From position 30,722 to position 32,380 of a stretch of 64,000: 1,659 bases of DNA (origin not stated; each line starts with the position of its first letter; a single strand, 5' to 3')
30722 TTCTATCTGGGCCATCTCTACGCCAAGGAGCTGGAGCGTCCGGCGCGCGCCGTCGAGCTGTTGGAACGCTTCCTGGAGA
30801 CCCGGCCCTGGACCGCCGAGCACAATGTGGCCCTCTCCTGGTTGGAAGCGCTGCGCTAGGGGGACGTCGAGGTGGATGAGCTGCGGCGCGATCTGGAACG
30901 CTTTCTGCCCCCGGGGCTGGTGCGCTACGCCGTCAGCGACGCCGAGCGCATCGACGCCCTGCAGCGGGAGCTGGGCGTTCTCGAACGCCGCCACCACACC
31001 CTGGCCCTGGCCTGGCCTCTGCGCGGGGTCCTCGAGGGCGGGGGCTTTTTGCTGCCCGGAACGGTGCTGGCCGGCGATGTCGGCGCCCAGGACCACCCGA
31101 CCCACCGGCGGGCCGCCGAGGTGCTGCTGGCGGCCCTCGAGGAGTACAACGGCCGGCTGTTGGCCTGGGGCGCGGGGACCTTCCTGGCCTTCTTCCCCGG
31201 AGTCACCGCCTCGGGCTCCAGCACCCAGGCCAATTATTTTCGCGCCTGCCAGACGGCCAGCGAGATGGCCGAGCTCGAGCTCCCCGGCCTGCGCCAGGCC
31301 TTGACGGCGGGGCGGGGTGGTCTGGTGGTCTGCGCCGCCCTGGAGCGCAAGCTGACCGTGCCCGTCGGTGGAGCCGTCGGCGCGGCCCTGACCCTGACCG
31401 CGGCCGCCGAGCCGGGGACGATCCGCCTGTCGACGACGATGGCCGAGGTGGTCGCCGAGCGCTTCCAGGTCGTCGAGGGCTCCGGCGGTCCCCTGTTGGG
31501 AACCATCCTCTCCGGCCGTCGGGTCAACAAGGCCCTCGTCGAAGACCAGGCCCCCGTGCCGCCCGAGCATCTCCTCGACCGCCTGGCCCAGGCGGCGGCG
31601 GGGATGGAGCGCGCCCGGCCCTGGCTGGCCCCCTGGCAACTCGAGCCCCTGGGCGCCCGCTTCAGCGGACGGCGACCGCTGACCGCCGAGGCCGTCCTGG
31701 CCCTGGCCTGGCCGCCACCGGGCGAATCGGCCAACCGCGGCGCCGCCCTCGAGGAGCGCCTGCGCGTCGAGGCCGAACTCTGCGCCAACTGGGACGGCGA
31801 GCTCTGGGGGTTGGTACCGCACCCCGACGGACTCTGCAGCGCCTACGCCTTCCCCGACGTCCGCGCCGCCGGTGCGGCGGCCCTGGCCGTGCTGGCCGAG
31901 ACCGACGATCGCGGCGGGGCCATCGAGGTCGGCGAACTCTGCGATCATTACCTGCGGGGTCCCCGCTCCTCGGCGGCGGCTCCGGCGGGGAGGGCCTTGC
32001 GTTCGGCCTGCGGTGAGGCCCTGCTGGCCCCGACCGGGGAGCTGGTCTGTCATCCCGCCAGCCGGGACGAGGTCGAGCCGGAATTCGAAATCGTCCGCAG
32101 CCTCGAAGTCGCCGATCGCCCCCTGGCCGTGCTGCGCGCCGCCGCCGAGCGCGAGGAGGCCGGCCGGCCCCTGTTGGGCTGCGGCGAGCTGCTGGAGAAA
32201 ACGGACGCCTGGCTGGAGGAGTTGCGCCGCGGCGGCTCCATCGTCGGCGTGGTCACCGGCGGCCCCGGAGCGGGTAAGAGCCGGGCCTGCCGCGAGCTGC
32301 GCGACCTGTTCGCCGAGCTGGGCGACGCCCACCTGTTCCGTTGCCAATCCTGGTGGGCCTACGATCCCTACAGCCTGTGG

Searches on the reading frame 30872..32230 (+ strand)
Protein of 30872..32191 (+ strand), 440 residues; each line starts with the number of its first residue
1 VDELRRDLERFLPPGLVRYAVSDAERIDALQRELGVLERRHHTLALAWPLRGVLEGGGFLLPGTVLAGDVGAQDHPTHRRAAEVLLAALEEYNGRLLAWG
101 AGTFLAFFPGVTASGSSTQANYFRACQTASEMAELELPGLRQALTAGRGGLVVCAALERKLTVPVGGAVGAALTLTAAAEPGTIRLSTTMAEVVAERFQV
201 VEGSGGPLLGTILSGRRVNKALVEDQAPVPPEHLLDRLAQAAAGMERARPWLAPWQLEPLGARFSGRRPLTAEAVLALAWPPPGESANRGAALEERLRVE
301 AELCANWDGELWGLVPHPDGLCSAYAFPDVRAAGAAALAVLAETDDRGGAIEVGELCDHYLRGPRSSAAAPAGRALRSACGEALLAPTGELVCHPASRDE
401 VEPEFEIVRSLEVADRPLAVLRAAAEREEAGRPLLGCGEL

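Call 8: search_solved_structures(query=window:30872-32191:+, max_evalue=10, show_alignments=2)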
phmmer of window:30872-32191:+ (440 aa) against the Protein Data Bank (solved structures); distinct sequences matched with E-value up to 10: 4.
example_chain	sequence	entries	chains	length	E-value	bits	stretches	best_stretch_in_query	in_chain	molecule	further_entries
1v72_A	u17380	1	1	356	0.33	13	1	368-427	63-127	Aldolase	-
4phl_A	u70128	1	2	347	1.4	11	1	381-431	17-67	Class 1 phosphodiesterase PDEB1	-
5g2b_A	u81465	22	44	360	1.5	10.8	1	382-431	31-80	CLASS 1 PHOSPHODIESTERASE PDEB1 | PHOSPHODIESTERASE B1 | Phosphodiesterase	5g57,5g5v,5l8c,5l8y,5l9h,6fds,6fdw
4i15_A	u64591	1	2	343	1.8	10.6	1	387-431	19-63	Class 1 phosphodiesterase PDEB1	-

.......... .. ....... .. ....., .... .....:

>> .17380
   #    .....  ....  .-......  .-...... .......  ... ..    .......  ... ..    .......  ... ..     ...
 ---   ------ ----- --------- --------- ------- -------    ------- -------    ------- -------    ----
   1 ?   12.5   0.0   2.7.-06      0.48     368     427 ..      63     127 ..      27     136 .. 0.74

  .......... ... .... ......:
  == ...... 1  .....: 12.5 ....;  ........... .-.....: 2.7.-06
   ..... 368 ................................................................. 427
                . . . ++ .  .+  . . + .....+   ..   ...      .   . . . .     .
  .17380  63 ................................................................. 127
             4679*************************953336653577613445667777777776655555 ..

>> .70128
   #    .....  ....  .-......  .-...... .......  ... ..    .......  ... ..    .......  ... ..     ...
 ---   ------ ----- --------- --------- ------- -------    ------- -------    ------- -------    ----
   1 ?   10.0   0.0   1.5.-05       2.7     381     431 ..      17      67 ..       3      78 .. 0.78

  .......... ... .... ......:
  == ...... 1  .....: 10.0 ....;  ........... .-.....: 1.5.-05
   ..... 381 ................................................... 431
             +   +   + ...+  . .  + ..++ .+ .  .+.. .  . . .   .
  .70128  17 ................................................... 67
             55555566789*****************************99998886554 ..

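Call 9: find_homologous_proteins(query=window:30872-32191:+, max_evalue=0.001)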
Query window:30872-32191:+ (440 aa): 2 proteins with E <= 0.001 among 8000 candidates.
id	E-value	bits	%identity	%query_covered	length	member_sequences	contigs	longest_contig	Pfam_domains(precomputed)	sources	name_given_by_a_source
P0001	4.5e-114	400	52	99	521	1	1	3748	-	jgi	-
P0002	3.3e-50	189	55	46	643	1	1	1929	PF13401.13,PF13191.13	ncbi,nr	ncbi:MAG TPA: ATP-binding protein, partial [Candidatus Coatesbacteria bacterium]|nr:ATP-binding prot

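Call 17: search_protein_representatives(alignment_id=A2)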
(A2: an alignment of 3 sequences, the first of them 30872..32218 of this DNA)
Query: 3 sequences, 455 profile positions. Proteins with E-value up to 0.001 (for the whole library): 4; up to 1e-10: 4; up to 1e-30: 4. The best 4 are listed.
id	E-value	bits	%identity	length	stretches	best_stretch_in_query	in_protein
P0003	3.6e-250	847.1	-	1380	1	2-455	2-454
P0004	3.2e-221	751.7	-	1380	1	1-455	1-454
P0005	2.6e-146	504.7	-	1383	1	1-455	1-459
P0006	1.7e-42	162.5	-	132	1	1-106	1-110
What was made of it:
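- Checked: A profile search of 1.84 billion proteins returned only 4 orthologue clusters (call 17).
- The 1.84-billion-protein profile search finds only orthologues (call 17).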

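Call 24: predict_structure(alignment_id=A4)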
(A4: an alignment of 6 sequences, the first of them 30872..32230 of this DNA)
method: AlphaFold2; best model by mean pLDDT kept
length: 453 residues; sequences in the alignment: 6
mean_pLDDT: 53.5   pTM: 0.40
mean pLDDT of the five models: 53.5, 45.3, 42.4, 41.6, 38.3
residues with pLDDT >= 90: 11; 70-90: 82; 50-70: 156; < 50: 204
segments of 3 or more residues with pLDDT < 50: 33-59, 113-116, 151-165, 216-272, 282-290, 314-319, 348-389, 391-393, 411-418, 427-429, 431-453
pLDDT, mean of each block of 10 residues (from residue 1): 71 57 57 36 26 34 78 62 71 62 68 53 84 81 78 32 52 80 89 85 85 49 29 35 26 27 26 54 43 60 64 47 57 61 52 37 28 39 43 52 58 45 55 39 43 41
secondary structure, 60 per line:
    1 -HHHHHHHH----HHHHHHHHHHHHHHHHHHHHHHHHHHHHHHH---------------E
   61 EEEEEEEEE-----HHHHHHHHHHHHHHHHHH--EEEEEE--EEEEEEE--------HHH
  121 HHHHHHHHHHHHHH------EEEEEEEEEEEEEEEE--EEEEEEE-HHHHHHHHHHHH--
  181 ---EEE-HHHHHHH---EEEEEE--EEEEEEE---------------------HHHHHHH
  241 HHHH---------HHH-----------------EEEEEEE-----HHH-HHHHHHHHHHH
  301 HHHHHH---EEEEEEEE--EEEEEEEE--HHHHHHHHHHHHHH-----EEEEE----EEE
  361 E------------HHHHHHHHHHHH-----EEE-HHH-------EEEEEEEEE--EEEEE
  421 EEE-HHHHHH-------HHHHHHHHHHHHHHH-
elements in order: H2-9 H14-44 E60-69 H75-92 E95-100 E103-109 H118-134 E141-156 E159-165 H167-178 E184-186 H188-194 E198-203 E206-212 H234-244 E274-280 H290-306 E310-317 E320-327 H330-343 E349-353 E358-361 H374-385 E391-393 E405-413 E416-423 H425-430 H438-452
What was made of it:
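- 30977..31516 (+): Gene B domain 1 (about residues 36-215): a cyclase-fold domain. Gly/Ala replaces the second metal Asp (WGAG, residues 99-102), Ala replaces the Lys, and Gly/Glu and Thr/Leu replace the Asn and Arg. The AF2 topology is beta-alpha-beta-beta-alpha-beta-beta-alpha-beta-alpha-beta-beta, with pLDDT 62-89 over residues 61-215 (call 24).
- The AF2 model shows two consecutive cyclase-type topologies (call 24).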

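Call 26: fold_search(model_id=the predicted structure, library=pdb)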
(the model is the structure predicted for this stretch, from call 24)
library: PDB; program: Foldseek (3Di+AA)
matches with E <= 10: 1378; with E <= 0.001: 176
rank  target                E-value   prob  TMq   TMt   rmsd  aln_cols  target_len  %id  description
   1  4clt                  3.4e-12  1.00  0.31  0.31  17.2       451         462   11  Crystal structure of human soluble Adenylyl Cyclase with adenosine-3', 5'-cyclic-monophosphate and pyrophosphate (released 2014-03-05)
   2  4ust                  5.9e-12  1.00  0.31  0.31  17.3       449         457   11  Crystal structure of human soluble Adenylyl Cyclase with pyrophosphate resulting from soaking with GTP and Magnesium (released 2014-07-30)
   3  4usw                  5.9e-12  1.00  0.28  0.28  17.8       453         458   10  Crystal structure of human soluble Adenylyl Cyclase with ATP (released 2014-07-30)
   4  4cm0                  9.9e-12  1.00  0.28  0.28  17.4       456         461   12  Crystal structure of human soluble Adenylyl Cyclase with alpha,beta- methyleneadenosine-5'-triphosphate soaked with bica (released 2014-03-05)
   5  8cnh                  1.1e-11  1.00  0.31  0.31  16.3       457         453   11  Crystal structure of human soluble adenylyl cyclase (sAC) in complex with inhibitor TDI-10512 (released 2023-04-26)
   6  4clz                  1.2e-11  1.00  0.29  0.29  17.4       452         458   11  Crystal structure of human soluble Adenylyl Cyclase with Inhibitor 4, 4'-Diisothiocyano-2,2'-stilbenedisulfonic acid (released 2014-03-05)
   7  4clp                  1.4e-11  1.00  0.29  0.29  17.0       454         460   11  Crystal structure of human soluble Adenylyl Cyclase complex with adenosine-3',5'-cyclic-monophosphate (released 2014-03-05)
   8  8co7                  1.5e-11  1.00  0.28  0.28  17.8       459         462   11  Crystal structure of human soluble adenylyl cyclase (sAC) in complex with inhibitor TDI-09066 (released 2024-01-03)
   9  5d0r                  3.2e-11  1.00  0.30  0.29  17.6       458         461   10  Crystal structure of human soluble Adenylyl Cyclase with the inhibitor bithionol (released 2016-03-16)
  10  4clk                  3.6e-11  1.00  0.29  0.29  17.4       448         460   11  Crystal structure of human soluble Adenylyl Cyclase in complex with alpha,beta-methyleneadenosine-5'-triphosphate (released 2014-03-05)
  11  5iv4                  3.6e-11  1.00  0.31  0.30  17.6       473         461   10  Crystal structure of the human soluble adenylyl cyclase in complex with the allosteric inhibitor LRE1 (released 2016-08-17)
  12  4usu                  4.3e-11  1.00  0.31  0.30  17.4       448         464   11  Crystal structure of human soluble Adenylyl Cyclase in complex with alpha,beta-methyleneadenosine-5'-triphosphate (released 2014-07-30)
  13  4cls                  4.5e-11  1.00  0.29  0.29  17.6       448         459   10  Crystal structure of human soluble Adenylyl Cyclase with Pyrophosphate (released 2014-03-05)
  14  4cly                  4.8e-11  1.00  0.29  0.29  17.7       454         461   10  Crystal structure of human soluble Adenylyl Cyclase soaked with biselenite (released 2014-03-05)
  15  4clw                  5.7e-11  1.00  0.31  0.30  17.6       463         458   10  Crystal structure of human soluble Adenylyl Cyclase in complex with alpha,beta-methyleneadenosine-5'-triphosphate soaked (released 2014-03-05)
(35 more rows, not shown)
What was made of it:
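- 31565..32146 (+): Gene B domain 2 (about residues 232-425): a second, more divergent cyclase-like domain. LALAWP sits at strand beta1, and D319 at the beta2-beta3 hairpin is not conserved. The whole-N-terminus alignment to the soluble adenylyl cyclase C1-C2 core spans about 450 columns (call 26).
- On Soluble-adenylyl-cyclase-like architecture (C1-C2-STAND-repeats), gene B: The alignment to the soluble adenylyl cyclase C1-C2 core spans about 450 columns at E 3e-12 but TM 0.31 (call 26).
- Closest known: Full-length soluble adenylyl cyclase. Same: The best structural matches are the human soluble adenylyl cyclase C1-C2 core over about 450 columns (call 26).
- Single-domain cyclases match with TM 0.53-0.68 (call 26).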

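Call 31: find_encoding_contigs(protein=P0005, flank=10000, max_places=3)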
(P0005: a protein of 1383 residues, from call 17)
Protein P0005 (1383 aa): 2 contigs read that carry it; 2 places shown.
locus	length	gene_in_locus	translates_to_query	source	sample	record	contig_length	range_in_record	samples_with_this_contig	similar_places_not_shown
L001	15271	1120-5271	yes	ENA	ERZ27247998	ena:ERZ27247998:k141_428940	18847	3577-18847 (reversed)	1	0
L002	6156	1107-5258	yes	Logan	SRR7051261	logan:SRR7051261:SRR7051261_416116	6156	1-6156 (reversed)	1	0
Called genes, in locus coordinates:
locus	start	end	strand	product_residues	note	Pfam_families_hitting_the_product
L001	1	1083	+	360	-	?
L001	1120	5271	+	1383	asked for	PF14559:TPR_19 (faint), PF13191:AAA_16, PF13401:AAA_22 (weak), PF13424:TPR_12 (weak)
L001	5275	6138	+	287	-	PF00930:DPPIV_N (faint), PF26550:Tricorn_2nd (faint), PF26549:Tricorn_N, PF07676:PD40 (weak), PF14583:Pectate_lyase22 (faint), PF26549:Tricorn_N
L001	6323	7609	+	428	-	PF00512:HisKA (weak), PF02518:HATPase_c, PF13581:HATPase_c_2 (weak)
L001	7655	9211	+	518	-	PF00072:Response_reg, PF08665:PglZ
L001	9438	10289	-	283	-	PF03734:YkuD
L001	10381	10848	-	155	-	PF00027:cNMP_binding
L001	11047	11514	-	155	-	PF00027:cNMP_binding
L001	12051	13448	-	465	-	PF18195:GatD_N, PF00710:Asparaginase, PF17763:Asparaginase_C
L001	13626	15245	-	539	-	PF00890:FAD_binding_2, PF01266:DAO (weak), PF03486:HI0933_like (faint), PF02910:Succ_DH_flav_C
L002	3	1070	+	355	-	?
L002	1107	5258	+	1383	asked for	PF14559:TPR_19 (faint), PF13191:AAA_16, PF13401:AAA_22 (weak), PF13424:TPR_12 (weak)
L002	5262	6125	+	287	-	PF00930:DPPIV_N (faint), PF26550:Tricorn_2nd (faint), PF26549:Tricorn_N, PF07676:PD40 (weak), PF14583:Pectate_lyase22 (faint), PF26549:Tricorn_N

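Call 32: find_encoding_contigs(protein=P0004, flank=10000, max_places=3)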
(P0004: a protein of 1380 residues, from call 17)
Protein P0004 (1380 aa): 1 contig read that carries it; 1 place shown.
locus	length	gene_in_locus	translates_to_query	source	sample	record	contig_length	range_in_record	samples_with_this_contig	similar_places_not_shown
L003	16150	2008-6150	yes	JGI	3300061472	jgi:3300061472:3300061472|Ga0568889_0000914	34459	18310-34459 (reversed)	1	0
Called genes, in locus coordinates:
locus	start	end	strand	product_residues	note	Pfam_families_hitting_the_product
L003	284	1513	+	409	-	PF13439:Glyco_transf_4, PF00534:Glycos_transf_1, PF13692:Glyco_trans_1_4, PF13524:Glyco_trans_1_2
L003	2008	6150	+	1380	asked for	PF13428:TPR_14 (faint), PF13191:AAA_16, PF13401:AAA_22 (weak), PF13432:TPR_16 (faint), PF14559:TPR_19 (faint), PF14938:SNAP (faint), PF13176:TPR_7 (faint), PF13424:TPR_12, +1 more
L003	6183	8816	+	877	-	PF01624:MutS_I, PF05188:MutS_II, PF05192:MutS_III, PF05190:MutS_IV, PF00488:MutS_V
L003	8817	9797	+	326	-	PF01966:HD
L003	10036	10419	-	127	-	PF02021:UPF0102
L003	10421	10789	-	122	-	-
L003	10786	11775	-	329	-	PF02603:Hpr_kinase_N, PF07475:Hpr_kinase_C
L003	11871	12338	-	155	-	PF00359:PTS_EIIA_2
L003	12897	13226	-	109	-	PF00829:Ribosomal_L21p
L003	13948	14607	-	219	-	PF02397:Bac_transf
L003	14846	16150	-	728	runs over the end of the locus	PF00403:HMA, PF00122:E1-E2_ATPase, PF00702:Hydrolase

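Call 36: find_related_loci(query=A2, collection=genome_contigs, flank=10000)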
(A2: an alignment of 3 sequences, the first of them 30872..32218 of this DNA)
Query A2 (449 aa) in genome_contigs; peptide patterns used: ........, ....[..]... (x = any residue, [..] = any of these).
51 stretches matched a pattern; 6 encode a relative of the query (tblastn E <= 1e-3); 6 distinct loci.
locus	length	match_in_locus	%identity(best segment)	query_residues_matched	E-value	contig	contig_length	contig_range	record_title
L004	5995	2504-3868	62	1-448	3e-159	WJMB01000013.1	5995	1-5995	MAG: Candidatus Coatesbacteria bacterium isolate Bin_537 k141_103594, whole genome shotgun sequence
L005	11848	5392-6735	54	1-449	7e-122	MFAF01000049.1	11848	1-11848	MAG: Candidatus Coatesbacteria bacterium RBG_13_66_14 RBG_13_scaffold_18440, whole genome shotgun sequence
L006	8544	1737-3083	52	1-449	7e-118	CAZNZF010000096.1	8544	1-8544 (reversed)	MAG TPA_asm: uncultured bacterium isolate SRP214966_co4_317 genome assembly, contig: NODE_9939_length_8544_cov_11.023678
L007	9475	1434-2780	52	1-449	7e-118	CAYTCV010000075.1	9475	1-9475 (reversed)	MAG TPA_asm: uncultured bacterium isolate binchicken_co150_225 genome assembly, contig: NODE_18245_length_9475_cov_10.00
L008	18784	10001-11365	64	1-448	8e-159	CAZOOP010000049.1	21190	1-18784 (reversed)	MAG TPA_asm: uncultured bacterium isolate SRP141376_co4_264 genome assembly, contig: NODE_4375_length_21190_cov_20.23278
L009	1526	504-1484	54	1-327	1e-98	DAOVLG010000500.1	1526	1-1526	MAG TPA_asm: Candidatus Coatesbacteria bacterium isolate CSMAG_1439 CSMAG_1439_k141_1398564_length_1526_cov_21.0000, who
